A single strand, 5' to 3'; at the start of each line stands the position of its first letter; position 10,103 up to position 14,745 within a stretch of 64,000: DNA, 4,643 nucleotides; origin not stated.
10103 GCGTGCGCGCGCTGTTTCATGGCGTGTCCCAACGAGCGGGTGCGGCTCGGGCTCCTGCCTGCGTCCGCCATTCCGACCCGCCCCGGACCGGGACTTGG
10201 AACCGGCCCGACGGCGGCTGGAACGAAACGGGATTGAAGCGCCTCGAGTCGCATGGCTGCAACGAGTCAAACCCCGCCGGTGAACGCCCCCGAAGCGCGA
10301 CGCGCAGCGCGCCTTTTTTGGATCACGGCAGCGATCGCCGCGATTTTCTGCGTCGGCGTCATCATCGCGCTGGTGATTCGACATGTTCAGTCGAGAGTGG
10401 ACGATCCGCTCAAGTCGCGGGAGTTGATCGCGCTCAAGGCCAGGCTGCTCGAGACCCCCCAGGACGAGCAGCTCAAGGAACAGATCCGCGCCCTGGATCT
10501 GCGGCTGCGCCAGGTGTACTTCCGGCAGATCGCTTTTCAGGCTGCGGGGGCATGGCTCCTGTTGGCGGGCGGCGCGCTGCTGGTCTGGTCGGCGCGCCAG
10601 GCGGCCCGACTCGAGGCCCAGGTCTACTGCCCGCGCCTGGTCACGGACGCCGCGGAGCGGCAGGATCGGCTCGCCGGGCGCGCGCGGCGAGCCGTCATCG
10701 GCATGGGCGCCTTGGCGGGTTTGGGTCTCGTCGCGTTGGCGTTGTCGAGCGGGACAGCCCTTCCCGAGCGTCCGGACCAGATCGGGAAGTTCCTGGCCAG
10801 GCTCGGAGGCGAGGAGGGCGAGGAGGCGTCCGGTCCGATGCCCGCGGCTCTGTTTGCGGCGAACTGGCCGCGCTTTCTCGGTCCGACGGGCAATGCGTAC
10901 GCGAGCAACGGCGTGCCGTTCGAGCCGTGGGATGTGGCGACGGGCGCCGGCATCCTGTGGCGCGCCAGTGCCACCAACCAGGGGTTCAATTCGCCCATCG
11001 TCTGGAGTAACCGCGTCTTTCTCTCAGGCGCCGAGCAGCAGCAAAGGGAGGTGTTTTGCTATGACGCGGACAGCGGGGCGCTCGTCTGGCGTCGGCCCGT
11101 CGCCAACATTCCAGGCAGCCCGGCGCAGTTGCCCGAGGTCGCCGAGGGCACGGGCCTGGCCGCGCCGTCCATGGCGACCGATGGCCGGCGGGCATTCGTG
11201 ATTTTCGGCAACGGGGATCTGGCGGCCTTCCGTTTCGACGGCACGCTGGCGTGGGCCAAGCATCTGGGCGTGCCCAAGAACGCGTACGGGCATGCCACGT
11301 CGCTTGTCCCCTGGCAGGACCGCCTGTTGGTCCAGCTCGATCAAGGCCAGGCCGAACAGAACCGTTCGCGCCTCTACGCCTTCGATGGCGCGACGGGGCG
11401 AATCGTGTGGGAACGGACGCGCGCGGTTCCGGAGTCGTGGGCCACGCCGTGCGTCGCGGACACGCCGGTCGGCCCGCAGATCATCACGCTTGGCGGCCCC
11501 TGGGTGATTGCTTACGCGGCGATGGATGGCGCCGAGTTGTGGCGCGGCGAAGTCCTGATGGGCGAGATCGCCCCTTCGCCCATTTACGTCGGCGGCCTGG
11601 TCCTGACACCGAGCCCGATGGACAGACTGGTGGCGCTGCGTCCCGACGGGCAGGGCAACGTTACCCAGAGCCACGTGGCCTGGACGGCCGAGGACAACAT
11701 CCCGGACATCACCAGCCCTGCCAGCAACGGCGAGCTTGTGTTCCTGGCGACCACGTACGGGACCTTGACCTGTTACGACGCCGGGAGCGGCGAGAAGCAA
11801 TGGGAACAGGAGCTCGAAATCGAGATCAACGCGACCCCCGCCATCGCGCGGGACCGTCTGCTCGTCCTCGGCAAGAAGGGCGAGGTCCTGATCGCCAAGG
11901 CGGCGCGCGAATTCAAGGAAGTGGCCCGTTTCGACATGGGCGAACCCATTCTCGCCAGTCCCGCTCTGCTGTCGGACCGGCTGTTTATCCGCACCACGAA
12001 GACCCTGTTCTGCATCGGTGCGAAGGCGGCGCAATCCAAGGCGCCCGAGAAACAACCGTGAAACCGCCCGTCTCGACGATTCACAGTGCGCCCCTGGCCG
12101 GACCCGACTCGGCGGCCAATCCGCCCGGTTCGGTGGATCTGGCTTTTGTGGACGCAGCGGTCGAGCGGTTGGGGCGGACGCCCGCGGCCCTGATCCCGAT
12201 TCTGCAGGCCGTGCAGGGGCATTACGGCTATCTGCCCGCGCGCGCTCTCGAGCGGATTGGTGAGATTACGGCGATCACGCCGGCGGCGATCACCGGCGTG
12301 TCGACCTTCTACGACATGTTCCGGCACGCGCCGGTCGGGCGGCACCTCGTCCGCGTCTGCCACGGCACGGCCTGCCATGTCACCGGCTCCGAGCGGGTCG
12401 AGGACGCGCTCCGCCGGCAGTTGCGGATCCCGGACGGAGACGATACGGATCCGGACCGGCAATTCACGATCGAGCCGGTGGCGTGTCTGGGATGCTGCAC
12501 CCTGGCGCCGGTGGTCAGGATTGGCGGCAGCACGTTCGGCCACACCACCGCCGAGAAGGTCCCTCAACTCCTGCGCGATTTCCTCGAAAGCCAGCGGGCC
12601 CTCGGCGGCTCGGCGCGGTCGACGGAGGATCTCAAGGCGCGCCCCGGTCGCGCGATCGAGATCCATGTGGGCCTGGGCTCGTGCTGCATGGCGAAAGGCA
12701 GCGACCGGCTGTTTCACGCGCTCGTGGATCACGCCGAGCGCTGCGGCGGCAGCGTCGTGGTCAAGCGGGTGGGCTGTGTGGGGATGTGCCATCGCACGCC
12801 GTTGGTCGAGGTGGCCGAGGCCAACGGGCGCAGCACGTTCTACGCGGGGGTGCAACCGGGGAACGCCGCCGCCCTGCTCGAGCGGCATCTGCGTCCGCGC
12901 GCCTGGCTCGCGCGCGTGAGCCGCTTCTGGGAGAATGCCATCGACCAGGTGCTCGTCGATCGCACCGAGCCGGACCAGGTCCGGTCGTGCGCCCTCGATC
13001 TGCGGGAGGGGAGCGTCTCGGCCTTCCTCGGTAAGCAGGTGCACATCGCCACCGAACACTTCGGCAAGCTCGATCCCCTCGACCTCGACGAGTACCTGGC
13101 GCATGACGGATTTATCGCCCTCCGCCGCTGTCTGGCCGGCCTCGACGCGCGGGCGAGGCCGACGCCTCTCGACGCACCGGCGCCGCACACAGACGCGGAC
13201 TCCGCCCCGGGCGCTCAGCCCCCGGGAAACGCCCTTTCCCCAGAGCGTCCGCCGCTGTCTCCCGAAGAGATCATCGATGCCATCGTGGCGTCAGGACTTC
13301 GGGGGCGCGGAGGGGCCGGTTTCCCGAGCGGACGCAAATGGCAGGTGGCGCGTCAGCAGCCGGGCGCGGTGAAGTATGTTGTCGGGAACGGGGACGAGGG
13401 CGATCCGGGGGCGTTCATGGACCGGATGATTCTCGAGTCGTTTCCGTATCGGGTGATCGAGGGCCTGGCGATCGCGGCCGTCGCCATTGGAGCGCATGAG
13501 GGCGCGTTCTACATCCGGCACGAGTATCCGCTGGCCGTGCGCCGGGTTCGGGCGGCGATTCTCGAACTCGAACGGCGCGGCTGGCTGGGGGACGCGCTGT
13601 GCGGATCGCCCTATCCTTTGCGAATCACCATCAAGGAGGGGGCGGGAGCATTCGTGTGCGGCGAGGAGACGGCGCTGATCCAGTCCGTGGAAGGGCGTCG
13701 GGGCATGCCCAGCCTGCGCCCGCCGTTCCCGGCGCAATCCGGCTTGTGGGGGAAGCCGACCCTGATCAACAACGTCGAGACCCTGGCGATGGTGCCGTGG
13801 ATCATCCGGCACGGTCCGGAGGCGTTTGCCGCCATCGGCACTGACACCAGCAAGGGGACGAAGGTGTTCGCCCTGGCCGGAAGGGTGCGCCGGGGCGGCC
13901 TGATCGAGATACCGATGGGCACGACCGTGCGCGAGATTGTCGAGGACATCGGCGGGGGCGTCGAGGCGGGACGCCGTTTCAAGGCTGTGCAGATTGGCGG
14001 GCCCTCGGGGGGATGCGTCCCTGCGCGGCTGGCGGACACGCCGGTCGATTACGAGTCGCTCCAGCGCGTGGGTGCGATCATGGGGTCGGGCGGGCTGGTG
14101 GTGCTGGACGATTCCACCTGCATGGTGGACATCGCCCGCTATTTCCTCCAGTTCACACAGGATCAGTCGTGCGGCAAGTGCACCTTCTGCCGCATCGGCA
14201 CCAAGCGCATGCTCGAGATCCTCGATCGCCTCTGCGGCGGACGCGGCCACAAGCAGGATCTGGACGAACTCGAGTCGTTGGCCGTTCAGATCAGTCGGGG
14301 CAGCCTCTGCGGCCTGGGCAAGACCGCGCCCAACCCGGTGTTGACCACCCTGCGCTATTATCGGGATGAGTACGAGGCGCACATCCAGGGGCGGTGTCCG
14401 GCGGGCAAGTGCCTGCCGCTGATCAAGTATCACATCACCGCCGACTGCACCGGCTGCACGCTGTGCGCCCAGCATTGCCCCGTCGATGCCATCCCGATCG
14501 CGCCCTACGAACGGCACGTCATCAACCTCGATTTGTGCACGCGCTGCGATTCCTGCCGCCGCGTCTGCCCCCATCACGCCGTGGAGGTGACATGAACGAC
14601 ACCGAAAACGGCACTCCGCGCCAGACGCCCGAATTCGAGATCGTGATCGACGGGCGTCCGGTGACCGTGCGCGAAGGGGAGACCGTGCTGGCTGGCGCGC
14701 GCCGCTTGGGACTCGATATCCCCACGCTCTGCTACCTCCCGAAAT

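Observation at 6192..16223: Translationally coupled operon linking a cytoplasmic NAD(P)H Fe-S flavoprotein module to a NapG/NapH-like membrane pair and two exported beta-propellers, with no recognisable terminal enzyme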

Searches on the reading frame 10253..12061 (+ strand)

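Call 3: search_protein_families(library=pfam, proteins=[window:10253-12061:+], max_evalue=0.01)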
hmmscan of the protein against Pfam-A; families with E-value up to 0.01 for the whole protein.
window:10253-12061:+ (602 aa): 3 families
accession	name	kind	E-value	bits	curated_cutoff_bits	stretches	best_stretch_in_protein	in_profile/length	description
PF13360.13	PQQ_2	-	2.4e-24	86.7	27.6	3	418-547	5-132/233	Outer membrane protein assembly factor BamB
PF13570.13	Beta-prop_ACSF4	-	6e-13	49.3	133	1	374-590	31-243/329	Beta-alanine-activating enzyme, beta-propeller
PF01011.28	PQQ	-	3.8e-05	23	26.7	0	491-530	545-585/595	Glucose/ethanol/alcohol dehydrogenase, beta-propeller domain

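Call 4: search_protein_families(library=ncbifam, proteins=[window:10253-12061:+], max_evalue=0.01)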
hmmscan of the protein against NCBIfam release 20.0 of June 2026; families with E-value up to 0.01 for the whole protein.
window:10253-12061:+ (602 aa): 4 families
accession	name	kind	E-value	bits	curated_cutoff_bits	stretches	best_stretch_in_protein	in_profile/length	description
TIGR03300.1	assembly_YfgL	equivalog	9.5e-18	64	285.2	3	487-583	59-154/377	outer membrane protein assembly factor BamB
NF008351.0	PRK11138.1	equivalog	3e-09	35.8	423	1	491-541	118-168/394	outer membrane protein assembly factor BamB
TIGR03075.1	PQQ_enz_alc_DH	subfamily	4.8e-08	32.1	480.05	1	471-529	452-511/530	PQQ-dependent dehydrogenase, methanol/ethanol family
TIGR04528.1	acido_non_PQQ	subfamily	8.4e-05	21.5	650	0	368-443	397-469/493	acido-empty-quinoprotein group A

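Call 41: search_protein_families(library=padloc, proteins=[window:10253-12061:+], max_evalue=0.01)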
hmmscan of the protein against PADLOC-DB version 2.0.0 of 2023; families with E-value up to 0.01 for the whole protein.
window:10253-12061:+ (602 aa): 0 families

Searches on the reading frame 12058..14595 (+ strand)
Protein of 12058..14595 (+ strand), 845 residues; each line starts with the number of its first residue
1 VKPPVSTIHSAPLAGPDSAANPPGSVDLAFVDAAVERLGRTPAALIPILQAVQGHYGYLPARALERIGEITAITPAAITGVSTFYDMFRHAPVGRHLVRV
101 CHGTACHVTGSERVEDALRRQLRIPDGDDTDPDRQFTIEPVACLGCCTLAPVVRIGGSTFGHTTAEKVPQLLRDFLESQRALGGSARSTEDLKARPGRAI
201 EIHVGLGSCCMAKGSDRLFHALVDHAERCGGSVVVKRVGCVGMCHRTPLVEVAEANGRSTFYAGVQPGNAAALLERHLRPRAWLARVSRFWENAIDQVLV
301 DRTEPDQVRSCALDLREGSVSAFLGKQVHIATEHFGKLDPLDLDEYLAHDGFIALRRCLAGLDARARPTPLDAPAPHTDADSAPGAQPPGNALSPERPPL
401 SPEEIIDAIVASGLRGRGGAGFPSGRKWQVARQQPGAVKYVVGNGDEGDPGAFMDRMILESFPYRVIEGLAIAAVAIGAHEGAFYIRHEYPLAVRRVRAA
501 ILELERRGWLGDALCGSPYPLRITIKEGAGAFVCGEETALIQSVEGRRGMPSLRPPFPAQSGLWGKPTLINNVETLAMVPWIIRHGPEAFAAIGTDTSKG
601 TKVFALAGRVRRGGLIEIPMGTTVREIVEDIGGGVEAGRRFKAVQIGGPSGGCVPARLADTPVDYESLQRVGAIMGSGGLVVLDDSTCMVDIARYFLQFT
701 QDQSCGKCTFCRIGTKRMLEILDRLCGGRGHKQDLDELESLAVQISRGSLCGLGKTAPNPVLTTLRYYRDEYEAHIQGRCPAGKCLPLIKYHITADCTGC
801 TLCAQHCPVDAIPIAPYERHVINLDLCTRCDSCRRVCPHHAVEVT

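Call 3: search_protein_families(library=pfam, proteins=[window:12058-14595:+], max_evalue=0.01)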
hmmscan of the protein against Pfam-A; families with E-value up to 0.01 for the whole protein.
window:12058-14595:+ (845 aa): 11 families
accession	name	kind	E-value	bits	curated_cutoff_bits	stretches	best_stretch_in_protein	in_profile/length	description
PF01257.25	2Fe-2S_thioredx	-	4.5e-49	166.5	24.8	2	32-174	2-143/145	Thioredoxin-like [2Fe-2S] ferredoxin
PF01512.22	Complex1_51K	-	5e-43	147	31.2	1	411-580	3-149/150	Nuo51 FMN-binding domain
PF10589.14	NADH_4Fe-4S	-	8.7e-33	112.5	23.5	1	691-775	1-85/85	NADH-ubiquinone oxidoreductase-F iron-sulfur binding region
PF00037.32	Fer4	-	3.4e-08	33.4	21.1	2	821-842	2-23/24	4Fe-4S binding domain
PF14697.11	Fer4_21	-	9.6e-07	29.3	35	1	795-842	6-57/59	4Fe-4S dicluster domain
PF12838.12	Fer4_7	-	1.1e-06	29.4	27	1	797-841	2-52/52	4Fe-4S dicluster domain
PF10531.15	SLBB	-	4.5e-06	26.8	27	1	604-652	2-53/55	SLBB domain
PF13187.11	Fer4_9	-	1.9e-05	25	27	1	796-841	1-51/52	4Fe-4S dicluster domain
PF13237.11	Fer4_10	-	0.00018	21.8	25.5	1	792-838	4-53/53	4Fe-4S dicluster domain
PF22461.2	SLBB_2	-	0.00084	19.8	27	1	604-649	3-49/79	SLBB domain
PF12797.12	Fer4_2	-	0.0051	17.2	24.5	1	820-838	3-21/22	4Fe-4S binding domain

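Call 4: search_protein_families(library=ncbifam, proteins=[window:12058-14595:+], max_evalue=0.01)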
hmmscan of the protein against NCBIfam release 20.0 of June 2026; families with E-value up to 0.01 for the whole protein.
window:12058-14595:+ (845 aa): 52 families (the best 25 are shown)
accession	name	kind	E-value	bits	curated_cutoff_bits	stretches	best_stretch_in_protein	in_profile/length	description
TIGR01959.1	nuoF_fam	equivalog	4e-132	440.5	558.65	1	400-776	33-410/410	NADH-quinone oxidoreductase subunit NuoF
NF010120.0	PRK13596.1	equivalog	1.2e-104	350.2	389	1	402-777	40-418/433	NADH-quinone oxidoreductase subunit NuoF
NF008436.0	PRK11278.1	equivalog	4e-98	329.2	749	1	400-781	46-431/448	NADH-quinone oxidoreductase subunit NuoF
NF005722.0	PRK07539.1-2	equivalog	4.1e-43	147.2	141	1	35-174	17-155/157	NADH-quinone oxidoreductase subunit NuoE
NF004638.0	PRK05988.1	equivalog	2.9e-37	127.9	198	1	28-174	11-156/159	formate dehydrogenase subunit gamma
TIGR01958.1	nuoE_fam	subfamily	2.3e-36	125.1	142.4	1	41-175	14-147/148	NADH-quinone oxidoreductase subunit NuoE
NF005747.0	PRK07571.1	equivalog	6.5e-33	113.8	224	1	18-178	12-171/173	bidirectional hydrogenase complex protein HoxE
NF005721.0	PRK07539.1-1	equivalog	1.4e-28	100.1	308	1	35-176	38-178/292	NADH-quinone oxidoreductase subunit NuoE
NF005725.0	PRK07539.1-5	equivalog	2.7e-28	98.8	220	1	40-175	36-171/174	NADH-quinone oxidoreductase subunit NuoE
NF005724.0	PRK07539.1-4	equivalog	2.3e-23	83.3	280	1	39-185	36-182/240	NADH-quinone oxidoreductase subunit NuoE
NF009040.0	PRK12373.1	equivalog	1.1e-19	71.5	514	1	39-176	33-170/400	NADH-quinone oxidoreductase subunit E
NF005723.0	PRK07539.1-3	equivalog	1.6e-19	70.3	226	1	43-174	24-155/158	NADH-quinone oxidoreductase subunit NuoE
TIGR01945.1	rnfC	subfamily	1.3e-10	40.5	245.95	1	399-500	118-217/435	RnfABCDGE type electron transport complex subunit C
TIGR01944.1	rnfB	subfamily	2.8e-10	40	68.7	1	793-844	111-162/190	RnfABCDGE type electron transport complex subunit B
TIGR04481.1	PR_assoc_PrdC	equivalog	2.9e-10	39.5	490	1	402-652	73-286/425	proline reductase-associated electron transfer protein PrdC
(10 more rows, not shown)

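Call 21: search_solved_structures(query=window:12058-14595:+, max_evalue=1e-20, show_alignments=1)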
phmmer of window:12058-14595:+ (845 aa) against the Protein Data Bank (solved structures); distinct sequences matched with E-value up to 1e-20: 92 (the best 60 are shown).
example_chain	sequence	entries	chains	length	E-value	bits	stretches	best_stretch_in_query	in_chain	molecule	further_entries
9n5u_B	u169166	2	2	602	1.8e-207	694.7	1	400-845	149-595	NfnB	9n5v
8oh5_B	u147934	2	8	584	3.7e-203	680.4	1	392-842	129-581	NAD-reducing hydrogenase subunit HoxF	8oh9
9bov_B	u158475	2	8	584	7.2e-203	679.4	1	400-844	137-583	NADH dehydrogenase (Quinone)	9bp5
7t2r_B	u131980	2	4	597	3e-182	611.2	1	400-842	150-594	NiFe hydrogenase subunit B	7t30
7q4v_B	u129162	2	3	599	6.8e-177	593.5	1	400-842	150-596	Iron hydrogenase HydB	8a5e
8a6t_B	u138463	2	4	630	1.5e-171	575.8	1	403-842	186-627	Electron bifurcating hydrogenase subunit HydB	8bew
7q4w_B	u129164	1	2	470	1.8e-170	572.2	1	399-842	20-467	Iron hydrogenase HydB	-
7p5h_B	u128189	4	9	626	9e-162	543.5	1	399-844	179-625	Fe-hydrogenase, subunit beta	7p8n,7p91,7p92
9mqx_B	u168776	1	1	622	1.6e-150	506.2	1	400-842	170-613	NADH:ubiquinone oxidoreductase, NADH-binding (51 kD) subunit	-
6vw7_B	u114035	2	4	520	1e-113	384.5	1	400-772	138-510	NAD-dependent formate dehydrogenase beta subunit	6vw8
6tg9_B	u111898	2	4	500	6.4e-103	348.8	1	400-772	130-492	Formate dehydrogenase subunit beta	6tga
2fug_1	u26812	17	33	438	1.2e-100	341.2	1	401-781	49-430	NADH-quinone oxidoreductase chain 1 | NADH-QUINONE OXIDOREDUCTASE SUBUNIT 1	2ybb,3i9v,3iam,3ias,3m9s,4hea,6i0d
9wxb_C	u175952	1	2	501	1.9e-100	340.6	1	400-772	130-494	Formate dehydrogenase beta subunit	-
6hl2_B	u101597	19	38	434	8.1e-99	335.2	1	399-777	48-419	NADH-quinone oxidoreductase subunit F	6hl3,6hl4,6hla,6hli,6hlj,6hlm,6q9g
7q5y_C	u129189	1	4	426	1.5e-98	334.3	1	399-775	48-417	NADH-quinone oxidoreductase subunit F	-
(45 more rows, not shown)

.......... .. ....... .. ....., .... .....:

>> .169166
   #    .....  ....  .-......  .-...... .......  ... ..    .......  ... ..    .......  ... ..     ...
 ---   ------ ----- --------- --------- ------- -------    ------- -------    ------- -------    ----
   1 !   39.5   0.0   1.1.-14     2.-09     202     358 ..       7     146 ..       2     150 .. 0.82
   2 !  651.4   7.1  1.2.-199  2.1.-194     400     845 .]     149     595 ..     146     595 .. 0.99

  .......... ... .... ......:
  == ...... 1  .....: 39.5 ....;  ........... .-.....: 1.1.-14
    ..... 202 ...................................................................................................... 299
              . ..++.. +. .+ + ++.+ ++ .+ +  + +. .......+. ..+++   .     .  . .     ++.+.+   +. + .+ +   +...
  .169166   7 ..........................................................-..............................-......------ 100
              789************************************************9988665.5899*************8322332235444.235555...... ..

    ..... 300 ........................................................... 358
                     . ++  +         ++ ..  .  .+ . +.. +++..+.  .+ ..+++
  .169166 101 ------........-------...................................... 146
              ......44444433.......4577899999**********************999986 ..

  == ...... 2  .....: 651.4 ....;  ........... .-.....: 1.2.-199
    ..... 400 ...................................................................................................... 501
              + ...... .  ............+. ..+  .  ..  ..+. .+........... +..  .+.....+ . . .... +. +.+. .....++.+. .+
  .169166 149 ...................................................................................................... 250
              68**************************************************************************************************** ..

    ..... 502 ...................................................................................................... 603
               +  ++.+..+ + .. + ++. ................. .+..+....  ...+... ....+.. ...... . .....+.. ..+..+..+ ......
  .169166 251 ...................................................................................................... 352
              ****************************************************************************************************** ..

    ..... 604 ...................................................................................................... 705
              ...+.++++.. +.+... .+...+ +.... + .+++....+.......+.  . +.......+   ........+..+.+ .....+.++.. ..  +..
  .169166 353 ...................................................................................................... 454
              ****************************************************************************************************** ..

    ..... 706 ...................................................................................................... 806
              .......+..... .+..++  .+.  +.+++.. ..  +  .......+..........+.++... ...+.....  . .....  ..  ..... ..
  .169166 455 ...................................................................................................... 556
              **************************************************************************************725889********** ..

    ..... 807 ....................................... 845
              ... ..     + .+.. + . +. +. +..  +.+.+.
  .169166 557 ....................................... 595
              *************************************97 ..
